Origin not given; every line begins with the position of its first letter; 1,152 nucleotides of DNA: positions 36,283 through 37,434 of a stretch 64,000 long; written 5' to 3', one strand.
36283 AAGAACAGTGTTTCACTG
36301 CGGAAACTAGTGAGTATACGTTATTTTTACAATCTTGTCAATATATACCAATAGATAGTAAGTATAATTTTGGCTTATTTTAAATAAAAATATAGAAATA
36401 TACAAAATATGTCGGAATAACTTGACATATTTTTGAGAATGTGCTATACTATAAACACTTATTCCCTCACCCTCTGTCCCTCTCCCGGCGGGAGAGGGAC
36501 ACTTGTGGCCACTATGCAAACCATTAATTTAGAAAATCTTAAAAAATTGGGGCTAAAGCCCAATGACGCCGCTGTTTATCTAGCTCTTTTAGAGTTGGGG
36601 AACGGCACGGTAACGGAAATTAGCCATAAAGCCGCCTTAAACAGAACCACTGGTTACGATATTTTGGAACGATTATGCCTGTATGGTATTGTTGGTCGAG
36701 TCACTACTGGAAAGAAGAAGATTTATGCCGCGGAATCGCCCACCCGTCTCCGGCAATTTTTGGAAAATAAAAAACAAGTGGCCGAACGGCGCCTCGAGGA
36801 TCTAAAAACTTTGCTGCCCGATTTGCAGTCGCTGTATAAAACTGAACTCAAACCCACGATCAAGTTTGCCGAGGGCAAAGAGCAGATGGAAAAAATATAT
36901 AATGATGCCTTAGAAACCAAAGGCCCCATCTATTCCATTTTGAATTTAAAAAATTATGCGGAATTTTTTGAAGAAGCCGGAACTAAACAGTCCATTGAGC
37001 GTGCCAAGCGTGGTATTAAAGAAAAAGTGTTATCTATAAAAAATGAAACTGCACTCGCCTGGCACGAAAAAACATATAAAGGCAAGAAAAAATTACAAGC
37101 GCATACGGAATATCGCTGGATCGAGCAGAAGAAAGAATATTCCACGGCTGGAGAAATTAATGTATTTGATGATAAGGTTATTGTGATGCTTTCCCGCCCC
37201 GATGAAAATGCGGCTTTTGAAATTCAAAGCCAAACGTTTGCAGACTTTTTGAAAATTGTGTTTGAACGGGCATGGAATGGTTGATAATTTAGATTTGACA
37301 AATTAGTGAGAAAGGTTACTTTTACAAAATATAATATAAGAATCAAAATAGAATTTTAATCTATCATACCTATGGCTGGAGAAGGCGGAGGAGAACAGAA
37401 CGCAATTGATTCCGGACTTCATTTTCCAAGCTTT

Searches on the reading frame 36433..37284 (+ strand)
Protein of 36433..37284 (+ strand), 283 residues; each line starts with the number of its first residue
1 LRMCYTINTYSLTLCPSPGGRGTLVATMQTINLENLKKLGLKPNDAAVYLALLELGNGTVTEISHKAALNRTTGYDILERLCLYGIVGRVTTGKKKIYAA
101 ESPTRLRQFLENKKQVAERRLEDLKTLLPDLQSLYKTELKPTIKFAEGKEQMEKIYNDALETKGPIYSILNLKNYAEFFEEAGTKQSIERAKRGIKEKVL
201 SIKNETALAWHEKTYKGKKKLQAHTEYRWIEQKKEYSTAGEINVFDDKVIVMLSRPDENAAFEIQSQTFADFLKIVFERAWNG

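Call 3: search_protein_families(library=pfam, proteins=[window:36433-37284:+], max_evalue=0.1)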
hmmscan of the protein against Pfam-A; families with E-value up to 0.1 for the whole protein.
window:36433-37284:+ (283 aa): 2 families
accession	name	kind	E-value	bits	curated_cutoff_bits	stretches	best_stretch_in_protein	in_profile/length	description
PF01978.25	TrmB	-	5.3e-15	55.5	25.6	1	36-103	1-67/68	Sugar-specific transcriptional regulator TrmB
PF24033.1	DUF7342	-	0.0038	17.7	31.6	1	59-131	19-89/150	Family of unknown function (DUF7342)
